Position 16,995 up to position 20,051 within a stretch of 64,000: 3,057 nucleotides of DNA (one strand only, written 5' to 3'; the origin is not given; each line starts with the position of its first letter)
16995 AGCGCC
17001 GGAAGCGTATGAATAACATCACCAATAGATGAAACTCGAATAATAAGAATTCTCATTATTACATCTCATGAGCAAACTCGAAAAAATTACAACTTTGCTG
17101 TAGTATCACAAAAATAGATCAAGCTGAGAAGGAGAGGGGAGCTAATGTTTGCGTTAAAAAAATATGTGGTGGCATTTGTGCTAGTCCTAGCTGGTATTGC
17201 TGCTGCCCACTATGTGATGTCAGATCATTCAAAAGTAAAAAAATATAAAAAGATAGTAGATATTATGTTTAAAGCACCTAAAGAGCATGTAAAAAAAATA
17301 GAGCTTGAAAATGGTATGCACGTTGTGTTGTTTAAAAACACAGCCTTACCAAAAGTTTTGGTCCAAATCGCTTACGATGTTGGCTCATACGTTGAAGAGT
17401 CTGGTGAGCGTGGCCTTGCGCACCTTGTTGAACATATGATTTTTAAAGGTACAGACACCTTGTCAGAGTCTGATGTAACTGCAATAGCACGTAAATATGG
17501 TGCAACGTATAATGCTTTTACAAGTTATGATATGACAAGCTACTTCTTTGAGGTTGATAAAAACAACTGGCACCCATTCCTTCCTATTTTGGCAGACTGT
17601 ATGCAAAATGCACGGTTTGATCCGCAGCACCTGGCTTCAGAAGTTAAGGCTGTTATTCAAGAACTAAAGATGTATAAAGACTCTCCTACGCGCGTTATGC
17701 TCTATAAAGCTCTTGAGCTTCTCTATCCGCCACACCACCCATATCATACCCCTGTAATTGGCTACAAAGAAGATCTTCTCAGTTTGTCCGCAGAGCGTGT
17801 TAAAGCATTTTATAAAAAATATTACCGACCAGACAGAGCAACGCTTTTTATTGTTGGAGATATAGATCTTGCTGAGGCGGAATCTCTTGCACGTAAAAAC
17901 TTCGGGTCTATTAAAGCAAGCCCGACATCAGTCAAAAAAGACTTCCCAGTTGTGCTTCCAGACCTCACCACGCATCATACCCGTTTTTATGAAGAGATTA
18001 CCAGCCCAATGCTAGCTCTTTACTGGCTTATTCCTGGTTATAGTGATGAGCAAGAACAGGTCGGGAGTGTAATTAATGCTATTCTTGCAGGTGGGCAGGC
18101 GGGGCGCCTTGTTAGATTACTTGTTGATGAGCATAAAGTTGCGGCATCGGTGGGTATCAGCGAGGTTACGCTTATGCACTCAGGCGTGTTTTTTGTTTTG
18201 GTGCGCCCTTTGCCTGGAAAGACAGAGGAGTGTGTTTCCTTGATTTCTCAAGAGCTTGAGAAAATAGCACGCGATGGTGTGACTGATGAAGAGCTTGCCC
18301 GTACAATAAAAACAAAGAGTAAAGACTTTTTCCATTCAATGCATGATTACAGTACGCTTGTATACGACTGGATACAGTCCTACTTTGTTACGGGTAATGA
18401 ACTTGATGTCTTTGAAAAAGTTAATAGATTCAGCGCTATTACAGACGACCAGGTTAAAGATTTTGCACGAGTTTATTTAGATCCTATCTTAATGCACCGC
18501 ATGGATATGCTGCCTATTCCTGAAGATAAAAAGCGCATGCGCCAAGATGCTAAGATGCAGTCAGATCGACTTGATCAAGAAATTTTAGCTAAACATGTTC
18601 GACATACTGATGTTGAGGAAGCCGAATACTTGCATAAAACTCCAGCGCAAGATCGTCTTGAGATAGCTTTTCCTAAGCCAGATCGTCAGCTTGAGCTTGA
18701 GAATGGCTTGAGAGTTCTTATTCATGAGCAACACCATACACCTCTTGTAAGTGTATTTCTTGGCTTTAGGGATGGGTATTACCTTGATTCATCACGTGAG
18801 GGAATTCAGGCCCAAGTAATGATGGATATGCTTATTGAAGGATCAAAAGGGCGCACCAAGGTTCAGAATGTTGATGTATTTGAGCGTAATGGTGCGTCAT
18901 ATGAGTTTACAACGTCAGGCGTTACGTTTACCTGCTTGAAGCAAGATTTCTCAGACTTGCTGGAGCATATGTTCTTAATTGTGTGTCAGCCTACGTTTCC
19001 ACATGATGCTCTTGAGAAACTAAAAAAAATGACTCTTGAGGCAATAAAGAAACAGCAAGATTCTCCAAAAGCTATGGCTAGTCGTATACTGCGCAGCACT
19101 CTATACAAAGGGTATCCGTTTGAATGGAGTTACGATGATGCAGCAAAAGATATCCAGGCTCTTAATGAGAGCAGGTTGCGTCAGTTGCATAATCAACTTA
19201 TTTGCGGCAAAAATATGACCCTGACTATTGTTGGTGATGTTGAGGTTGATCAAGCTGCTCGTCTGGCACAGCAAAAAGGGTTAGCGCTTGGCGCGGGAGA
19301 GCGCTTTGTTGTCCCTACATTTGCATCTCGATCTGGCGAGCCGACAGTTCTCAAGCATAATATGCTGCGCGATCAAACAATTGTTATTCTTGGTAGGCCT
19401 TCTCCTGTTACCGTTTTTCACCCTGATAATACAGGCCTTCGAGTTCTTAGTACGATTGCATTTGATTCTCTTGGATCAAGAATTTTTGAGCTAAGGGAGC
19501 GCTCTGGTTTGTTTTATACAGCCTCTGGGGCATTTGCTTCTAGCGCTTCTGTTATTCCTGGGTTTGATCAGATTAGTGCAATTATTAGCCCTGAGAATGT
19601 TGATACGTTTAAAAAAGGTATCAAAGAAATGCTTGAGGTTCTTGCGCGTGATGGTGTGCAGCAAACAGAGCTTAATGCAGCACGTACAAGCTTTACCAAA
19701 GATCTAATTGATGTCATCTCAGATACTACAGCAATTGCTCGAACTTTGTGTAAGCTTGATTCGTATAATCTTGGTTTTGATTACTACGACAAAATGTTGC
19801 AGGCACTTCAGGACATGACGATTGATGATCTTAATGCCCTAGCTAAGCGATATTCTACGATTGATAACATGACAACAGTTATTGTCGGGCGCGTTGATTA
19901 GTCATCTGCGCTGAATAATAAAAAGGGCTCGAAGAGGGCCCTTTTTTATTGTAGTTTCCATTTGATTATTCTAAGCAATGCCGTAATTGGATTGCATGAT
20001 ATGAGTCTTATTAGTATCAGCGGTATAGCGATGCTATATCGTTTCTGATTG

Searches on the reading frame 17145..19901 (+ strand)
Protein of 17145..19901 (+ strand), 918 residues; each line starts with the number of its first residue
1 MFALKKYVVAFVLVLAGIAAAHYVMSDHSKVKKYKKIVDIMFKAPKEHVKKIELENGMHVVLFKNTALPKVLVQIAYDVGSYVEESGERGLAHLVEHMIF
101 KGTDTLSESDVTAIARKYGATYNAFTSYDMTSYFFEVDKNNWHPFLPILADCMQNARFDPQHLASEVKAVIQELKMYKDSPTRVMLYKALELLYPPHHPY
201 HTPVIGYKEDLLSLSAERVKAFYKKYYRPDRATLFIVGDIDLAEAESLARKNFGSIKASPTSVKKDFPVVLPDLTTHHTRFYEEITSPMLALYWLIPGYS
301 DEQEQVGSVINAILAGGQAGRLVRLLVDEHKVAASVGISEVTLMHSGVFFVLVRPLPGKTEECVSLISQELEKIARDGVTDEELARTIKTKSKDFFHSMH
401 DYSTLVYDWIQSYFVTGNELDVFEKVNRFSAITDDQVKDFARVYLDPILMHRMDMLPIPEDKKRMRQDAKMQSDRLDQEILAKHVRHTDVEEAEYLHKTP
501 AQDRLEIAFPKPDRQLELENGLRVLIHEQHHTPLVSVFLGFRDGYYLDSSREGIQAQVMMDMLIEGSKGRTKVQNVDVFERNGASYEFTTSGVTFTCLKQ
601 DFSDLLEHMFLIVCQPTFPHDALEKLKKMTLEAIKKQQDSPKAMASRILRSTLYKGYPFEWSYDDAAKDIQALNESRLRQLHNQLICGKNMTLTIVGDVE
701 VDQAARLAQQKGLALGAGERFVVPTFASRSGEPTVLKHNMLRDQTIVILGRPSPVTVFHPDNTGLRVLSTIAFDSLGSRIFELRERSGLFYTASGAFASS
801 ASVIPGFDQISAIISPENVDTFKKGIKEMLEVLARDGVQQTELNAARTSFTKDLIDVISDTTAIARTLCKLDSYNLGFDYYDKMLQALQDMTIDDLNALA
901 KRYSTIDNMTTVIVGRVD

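Call 7: search_protein_families(library=ncbifam, proteins=[window:17145-19901:+], max_evalue=0.001)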
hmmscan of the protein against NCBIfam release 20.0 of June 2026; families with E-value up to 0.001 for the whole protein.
window:17145-19901:+ (918 aa): 4 families
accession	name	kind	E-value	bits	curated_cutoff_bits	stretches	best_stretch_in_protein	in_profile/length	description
NF047421.1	YfmH_fam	equivalog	8.7e-45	153.7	250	2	42-447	3-413/425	EF-P 5-aminopentanol modification-associated protein YfmH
NF047422.1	YfmF_fam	equivalog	2e-32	112.6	285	2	152-442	113-399/412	EF-P 5-aminopentanol modification-associated protein YfmF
NF011681.0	PRK15101.1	equivalog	1.8e-27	95.8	765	1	24-274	23-274/961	pitrilysin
TIGR02110.1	PQQ_syn_pqqF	equivalog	2.9e-19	69.3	320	1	51-326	2-276/697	pyrroloquinoline quinone biosynthesis protein PqqF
